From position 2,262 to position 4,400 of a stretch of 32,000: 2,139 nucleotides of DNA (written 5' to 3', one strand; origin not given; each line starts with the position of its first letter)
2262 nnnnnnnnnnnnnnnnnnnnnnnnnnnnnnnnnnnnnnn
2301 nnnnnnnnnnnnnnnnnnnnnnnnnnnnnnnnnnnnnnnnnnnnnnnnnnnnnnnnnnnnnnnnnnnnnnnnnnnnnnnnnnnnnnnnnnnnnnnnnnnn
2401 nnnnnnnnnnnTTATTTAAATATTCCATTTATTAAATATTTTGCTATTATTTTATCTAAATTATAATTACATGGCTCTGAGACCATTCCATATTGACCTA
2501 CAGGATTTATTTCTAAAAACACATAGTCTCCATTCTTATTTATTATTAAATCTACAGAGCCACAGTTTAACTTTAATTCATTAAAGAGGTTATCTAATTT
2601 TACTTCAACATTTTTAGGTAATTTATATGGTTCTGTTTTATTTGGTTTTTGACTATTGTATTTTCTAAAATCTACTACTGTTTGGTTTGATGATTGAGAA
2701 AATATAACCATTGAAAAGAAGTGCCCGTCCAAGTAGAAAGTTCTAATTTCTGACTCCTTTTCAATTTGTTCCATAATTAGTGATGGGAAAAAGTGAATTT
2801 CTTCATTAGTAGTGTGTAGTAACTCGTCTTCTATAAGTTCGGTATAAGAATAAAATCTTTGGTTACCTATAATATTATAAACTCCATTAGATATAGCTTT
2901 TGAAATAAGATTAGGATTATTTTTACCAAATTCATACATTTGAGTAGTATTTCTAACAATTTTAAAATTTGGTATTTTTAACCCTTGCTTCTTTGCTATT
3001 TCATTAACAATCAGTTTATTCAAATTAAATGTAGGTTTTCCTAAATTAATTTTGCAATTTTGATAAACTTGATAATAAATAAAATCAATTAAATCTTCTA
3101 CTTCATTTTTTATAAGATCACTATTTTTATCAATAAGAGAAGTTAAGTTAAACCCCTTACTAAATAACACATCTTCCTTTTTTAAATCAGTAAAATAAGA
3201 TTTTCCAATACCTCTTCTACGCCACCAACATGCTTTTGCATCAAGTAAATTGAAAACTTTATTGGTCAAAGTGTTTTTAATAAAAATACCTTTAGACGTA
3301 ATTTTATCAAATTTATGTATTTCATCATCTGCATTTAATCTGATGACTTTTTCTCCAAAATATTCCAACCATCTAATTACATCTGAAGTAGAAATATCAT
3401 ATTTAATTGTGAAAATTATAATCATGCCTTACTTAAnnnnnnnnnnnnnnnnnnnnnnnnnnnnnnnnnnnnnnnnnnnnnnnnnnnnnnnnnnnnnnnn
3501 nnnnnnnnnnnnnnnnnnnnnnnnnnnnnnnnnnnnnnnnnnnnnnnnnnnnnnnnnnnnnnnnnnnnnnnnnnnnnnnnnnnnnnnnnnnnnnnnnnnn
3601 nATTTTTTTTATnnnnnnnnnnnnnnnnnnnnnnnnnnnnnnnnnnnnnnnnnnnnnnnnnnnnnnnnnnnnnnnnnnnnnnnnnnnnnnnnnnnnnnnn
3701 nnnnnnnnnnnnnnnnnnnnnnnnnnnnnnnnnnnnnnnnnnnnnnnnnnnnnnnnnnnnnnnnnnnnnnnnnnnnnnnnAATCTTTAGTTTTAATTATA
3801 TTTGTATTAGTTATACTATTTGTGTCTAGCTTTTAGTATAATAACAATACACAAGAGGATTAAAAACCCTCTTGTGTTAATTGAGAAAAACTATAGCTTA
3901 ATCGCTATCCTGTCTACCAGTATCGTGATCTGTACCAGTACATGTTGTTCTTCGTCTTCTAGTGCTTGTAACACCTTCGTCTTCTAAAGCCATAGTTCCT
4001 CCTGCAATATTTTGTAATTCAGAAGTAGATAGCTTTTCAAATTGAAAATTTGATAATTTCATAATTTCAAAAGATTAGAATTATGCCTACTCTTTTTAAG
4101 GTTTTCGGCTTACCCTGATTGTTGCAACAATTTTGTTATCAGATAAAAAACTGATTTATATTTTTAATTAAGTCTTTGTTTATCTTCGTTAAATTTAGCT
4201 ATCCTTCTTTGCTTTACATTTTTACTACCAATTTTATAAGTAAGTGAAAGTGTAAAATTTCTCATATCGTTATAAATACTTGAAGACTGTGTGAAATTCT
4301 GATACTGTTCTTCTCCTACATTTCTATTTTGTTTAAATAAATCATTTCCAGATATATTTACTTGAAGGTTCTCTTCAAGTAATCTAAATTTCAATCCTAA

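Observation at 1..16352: Composite peptide-maturation supercluster: four GG-leader peptides with ATP-grasp, SPASM-only protein, split LanB without LanC, two prolyl oligopeptidases, C39-ABC exporter, OMP and a TPR-AraC sensor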

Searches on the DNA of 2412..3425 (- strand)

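Call 85: search_rna_families(sources=[L090, L091, L095, L096, L108, L116, L102], threshold=gathering)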
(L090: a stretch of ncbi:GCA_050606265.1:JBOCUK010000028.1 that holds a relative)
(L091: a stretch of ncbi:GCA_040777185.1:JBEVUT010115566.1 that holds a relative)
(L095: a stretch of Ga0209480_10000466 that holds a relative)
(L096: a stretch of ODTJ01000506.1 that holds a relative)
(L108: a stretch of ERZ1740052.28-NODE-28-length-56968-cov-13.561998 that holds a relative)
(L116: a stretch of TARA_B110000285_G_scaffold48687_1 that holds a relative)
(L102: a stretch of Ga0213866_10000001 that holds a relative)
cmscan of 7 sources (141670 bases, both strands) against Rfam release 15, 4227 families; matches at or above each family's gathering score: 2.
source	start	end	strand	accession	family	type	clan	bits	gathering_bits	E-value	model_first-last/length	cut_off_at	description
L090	18044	18116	-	RF00005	tRNA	Gene; tRNA;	CL00001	64.8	29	1.8e-11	1-71/71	no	tRNA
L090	9672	9706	+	RF02914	DUF805b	Cis-reg;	CL00115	47.3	35.6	5.4e-10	1-35/35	no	DUF805b RNA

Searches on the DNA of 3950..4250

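Call 84: search_rna_families(source=window, start=3950, end=4250, threshold=gathering, show_alignments=1)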
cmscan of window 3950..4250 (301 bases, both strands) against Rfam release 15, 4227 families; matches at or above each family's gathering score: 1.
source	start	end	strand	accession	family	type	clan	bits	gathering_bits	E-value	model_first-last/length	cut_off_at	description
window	4084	4118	-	RF02914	DUF805b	Cis-reg;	CL00115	44.6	35.6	9.6e-12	1-35/35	no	DUF805b RNA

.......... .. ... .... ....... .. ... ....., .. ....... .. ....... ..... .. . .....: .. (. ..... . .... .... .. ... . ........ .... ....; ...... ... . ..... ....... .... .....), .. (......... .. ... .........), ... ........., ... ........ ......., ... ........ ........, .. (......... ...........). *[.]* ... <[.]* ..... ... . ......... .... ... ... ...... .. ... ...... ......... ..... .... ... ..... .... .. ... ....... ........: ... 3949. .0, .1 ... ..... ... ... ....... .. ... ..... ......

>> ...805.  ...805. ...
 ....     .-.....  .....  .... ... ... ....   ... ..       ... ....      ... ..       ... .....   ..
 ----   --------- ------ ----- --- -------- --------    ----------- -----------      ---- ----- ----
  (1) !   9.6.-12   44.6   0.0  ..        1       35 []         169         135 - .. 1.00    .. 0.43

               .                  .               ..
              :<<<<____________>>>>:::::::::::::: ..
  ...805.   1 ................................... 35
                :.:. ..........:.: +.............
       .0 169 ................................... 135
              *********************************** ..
